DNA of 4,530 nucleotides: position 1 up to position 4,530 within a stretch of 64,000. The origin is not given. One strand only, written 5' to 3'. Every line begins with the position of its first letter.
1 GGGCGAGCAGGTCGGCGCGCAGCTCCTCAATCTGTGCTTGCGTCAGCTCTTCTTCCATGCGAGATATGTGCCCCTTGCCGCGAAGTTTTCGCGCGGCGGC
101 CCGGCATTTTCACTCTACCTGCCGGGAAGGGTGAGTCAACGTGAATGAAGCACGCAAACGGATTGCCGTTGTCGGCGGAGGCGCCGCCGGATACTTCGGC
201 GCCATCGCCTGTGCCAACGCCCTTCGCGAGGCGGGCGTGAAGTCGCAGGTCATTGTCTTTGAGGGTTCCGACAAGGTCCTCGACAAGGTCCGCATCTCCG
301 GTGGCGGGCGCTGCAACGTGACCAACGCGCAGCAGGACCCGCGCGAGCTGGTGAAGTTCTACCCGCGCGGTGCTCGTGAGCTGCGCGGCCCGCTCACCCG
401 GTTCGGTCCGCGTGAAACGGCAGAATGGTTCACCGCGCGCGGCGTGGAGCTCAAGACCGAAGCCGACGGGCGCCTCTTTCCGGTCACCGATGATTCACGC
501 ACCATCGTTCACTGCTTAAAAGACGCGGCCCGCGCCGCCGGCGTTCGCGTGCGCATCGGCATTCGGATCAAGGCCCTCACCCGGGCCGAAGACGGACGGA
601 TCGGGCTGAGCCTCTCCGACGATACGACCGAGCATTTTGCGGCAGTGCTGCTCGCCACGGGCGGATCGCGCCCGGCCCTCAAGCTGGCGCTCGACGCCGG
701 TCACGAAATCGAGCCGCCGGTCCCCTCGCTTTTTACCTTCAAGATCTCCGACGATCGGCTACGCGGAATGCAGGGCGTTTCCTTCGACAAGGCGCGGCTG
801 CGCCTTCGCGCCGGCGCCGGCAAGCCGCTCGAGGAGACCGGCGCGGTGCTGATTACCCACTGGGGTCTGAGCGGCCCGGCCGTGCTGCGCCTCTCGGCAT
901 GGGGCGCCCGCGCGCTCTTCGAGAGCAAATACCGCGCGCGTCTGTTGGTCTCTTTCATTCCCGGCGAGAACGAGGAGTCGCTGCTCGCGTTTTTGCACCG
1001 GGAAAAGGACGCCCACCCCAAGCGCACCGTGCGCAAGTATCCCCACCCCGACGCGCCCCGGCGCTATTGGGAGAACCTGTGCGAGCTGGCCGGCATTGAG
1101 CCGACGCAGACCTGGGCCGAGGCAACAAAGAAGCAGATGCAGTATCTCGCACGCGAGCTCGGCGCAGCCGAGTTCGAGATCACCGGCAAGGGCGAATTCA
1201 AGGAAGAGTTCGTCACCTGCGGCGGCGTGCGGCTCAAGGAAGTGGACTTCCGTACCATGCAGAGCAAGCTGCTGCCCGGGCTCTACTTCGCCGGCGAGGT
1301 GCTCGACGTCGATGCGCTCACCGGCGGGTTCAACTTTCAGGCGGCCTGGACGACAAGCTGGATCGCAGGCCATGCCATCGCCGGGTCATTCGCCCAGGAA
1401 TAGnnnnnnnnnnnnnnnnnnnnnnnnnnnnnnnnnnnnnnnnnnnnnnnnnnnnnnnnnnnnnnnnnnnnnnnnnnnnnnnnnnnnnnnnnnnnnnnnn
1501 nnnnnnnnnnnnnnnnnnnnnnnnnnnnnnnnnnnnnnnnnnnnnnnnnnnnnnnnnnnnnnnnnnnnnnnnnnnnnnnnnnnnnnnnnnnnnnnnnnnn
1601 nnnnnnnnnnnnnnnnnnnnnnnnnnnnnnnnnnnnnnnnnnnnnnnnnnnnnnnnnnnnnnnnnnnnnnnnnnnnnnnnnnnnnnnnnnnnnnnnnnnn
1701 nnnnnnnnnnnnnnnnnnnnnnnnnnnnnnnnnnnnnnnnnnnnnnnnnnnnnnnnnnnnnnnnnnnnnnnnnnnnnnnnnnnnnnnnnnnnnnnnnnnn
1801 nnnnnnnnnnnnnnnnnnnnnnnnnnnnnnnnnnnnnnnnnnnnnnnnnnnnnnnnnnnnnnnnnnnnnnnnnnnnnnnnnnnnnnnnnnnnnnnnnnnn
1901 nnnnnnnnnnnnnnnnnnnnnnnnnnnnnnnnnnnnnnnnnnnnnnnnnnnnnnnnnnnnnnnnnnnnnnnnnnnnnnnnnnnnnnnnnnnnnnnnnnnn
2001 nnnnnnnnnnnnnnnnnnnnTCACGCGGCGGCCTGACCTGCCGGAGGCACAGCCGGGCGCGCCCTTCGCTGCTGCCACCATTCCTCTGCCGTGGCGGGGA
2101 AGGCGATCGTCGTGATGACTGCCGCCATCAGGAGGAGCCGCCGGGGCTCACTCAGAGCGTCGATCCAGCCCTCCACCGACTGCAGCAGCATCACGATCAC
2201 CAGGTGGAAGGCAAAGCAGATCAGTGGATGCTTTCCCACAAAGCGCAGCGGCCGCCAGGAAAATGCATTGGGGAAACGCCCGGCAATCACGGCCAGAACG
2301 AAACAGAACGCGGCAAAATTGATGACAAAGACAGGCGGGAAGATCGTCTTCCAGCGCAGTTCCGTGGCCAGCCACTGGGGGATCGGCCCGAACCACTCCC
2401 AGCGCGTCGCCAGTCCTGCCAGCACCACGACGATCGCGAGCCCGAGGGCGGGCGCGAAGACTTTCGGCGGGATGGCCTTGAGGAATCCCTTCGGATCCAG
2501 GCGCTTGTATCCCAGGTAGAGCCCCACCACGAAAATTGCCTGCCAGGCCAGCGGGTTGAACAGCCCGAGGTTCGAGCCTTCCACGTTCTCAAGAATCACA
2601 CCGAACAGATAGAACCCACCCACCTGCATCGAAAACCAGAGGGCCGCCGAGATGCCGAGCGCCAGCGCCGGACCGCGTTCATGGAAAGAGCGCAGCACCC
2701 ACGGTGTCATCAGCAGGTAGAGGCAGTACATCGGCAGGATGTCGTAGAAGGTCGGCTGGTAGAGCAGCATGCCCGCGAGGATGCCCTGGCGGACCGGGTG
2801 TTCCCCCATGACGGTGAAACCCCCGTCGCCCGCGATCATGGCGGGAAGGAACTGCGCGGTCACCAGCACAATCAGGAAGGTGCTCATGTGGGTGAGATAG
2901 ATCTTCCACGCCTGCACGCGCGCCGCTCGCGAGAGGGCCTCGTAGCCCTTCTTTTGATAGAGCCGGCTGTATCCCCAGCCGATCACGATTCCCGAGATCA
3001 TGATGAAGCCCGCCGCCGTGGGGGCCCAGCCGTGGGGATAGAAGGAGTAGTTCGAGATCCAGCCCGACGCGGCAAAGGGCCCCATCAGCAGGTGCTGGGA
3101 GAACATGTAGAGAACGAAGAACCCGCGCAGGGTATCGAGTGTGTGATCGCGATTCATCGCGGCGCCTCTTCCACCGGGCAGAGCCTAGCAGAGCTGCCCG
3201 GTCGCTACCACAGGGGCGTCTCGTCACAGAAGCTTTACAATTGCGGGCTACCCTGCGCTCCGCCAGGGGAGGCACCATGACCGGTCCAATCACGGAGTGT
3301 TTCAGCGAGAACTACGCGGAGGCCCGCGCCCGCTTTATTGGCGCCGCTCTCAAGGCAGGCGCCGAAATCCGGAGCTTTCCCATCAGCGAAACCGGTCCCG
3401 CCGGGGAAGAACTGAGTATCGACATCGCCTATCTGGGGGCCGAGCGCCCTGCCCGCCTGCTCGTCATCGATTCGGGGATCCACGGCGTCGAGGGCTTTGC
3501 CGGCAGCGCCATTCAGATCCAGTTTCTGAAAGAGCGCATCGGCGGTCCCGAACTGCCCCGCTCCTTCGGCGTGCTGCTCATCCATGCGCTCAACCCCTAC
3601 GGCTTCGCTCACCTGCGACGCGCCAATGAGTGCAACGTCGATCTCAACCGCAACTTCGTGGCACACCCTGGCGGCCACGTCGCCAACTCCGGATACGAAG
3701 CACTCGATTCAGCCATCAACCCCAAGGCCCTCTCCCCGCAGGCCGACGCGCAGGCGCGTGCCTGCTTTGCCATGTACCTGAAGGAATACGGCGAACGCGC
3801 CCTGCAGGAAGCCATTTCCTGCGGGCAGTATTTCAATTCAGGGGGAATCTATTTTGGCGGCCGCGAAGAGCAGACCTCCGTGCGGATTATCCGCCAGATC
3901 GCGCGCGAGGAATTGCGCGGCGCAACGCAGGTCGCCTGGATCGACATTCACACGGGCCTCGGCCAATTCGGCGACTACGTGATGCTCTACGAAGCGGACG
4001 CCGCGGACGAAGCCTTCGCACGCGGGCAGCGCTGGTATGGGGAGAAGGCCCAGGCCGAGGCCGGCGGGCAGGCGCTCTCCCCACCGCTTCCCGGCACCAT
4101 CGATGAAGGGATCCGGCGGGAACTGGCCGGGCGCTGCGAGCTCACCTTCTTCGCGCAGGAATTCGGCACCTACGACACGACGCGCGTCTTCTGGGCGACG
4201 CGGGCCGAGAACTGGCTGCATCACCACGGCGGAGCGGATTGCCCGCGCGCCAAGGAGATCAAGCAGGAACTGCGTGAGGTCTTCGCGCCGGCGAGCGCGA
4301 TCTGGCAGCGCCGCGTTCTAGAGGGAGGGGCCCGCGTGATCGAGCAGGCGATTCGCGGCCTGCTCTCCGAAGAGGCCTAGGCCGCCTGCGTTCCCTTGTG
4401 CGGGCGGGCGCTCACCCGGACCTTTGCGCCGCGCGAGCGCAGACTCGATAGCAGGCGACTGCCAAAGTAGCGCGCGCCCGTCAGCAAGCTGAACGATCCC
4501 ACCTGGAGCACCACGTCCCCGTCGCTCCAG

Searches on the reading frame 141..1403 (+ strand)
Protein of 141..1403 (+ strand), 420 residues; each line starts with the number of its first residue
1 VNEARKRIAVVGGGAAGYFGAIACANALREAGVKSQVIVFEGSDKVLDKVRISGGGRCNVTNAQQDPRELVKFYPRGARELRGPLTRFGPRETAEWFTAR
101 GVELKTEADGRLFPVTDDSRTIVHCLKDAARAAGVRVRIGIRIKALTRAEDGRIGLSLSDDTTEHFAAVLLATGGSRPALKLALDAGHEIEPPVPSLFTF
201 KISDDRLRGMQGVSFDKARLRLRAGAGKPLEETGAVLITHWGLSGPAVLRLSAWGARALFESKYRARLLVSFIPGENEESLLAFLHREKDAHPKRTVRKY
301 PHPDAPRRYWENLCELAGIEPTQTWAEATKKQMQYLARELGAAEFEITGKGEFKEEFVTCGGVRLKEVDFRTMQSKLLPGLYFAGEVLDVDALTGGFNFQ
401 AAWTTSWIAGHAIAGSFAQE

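Call 30: search_protein_families(library=pfam, proteins=[window:141-1403:+], max_evalue=0.001)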
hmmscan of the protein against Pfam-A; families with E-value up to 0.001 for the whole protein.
window:141-1403:+ (420 aa): 6 families
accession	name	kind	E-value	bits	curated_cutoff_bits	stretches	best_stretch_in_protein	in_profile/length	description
PF03486.20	HI0933_like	-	2.4e-67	227.4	50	1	7-411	2-243/244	HI0933-like protein Rossmann domain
PF22780.1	HI0933_like_1st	-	6.3e-36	124.1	27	1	194-358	1-165/165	HI0933-like protein barrel and H2TH domain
PF00890.30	FAD_binding_2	-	1.2e-06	28.4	20.4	0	8-176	2-204/414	FAD binding domain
PF07992.20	Pyr_redox_2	-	1.8e-06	28.1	26.1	0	92-190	156-251/291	Pyridine nucleotide-disulphide oxidoreductase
PF01593.30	Amino_oxidase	-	0.00019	21.3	19.8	0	120-177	204-258/443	Flavin containing amine oxidoreductase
PF01266.30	DAO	-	0.0003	20.9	27.9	1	72-193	104-220/353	FAD dependent oxidoreductase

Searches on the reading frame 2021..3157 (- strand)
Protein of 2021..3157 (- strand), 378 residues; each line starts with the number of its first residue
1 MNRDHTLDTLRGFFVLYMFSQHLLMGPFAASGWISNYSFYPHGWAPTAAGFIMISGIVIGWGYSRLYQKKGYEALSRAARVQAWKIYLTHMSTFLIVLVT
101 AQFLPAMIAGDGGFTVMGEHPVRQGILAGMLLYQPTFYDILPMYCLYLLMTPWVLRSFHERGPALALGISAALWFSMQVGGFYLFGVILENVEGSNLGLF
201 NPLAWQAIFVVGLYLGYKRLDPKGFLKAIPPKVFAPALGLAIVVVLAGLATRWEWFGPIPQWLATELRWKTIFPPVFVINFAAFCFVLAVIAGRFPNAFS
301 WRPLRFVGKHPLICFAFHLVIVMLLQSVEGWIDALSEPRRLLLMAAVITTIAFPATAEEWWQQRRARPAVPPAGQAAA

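Call 30: search_protein_families(library=pfam, proteins=[window:2021-3157:-], max_evalue=0.001)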
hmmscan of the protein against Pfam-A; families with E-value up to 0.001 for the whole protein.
window:2021-3157:- (378 aa): 1 family
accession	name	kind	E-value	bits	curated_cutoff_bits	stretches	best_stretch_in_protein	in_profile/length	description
PF10129.15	OpgC_C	-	6.5e-48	163.9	21.4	1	3-362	1-357/358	OpgC protein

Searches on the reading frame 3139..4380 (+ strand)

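Call 30: search_protein_families(library=pfam, proteins=[window:3139-4380:+], max_evalue=0.001)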
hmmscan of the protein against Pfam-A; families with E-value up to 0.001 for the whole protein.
window:3139-4380:+ (413 aa): 1 family
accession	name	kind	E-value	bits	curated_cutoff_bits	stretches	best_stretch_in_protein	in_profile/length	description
PF10994.13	DUF2817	-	1.9e-105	353.6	23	1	55-395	1-340/341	Protein of unknown function (DUF2817)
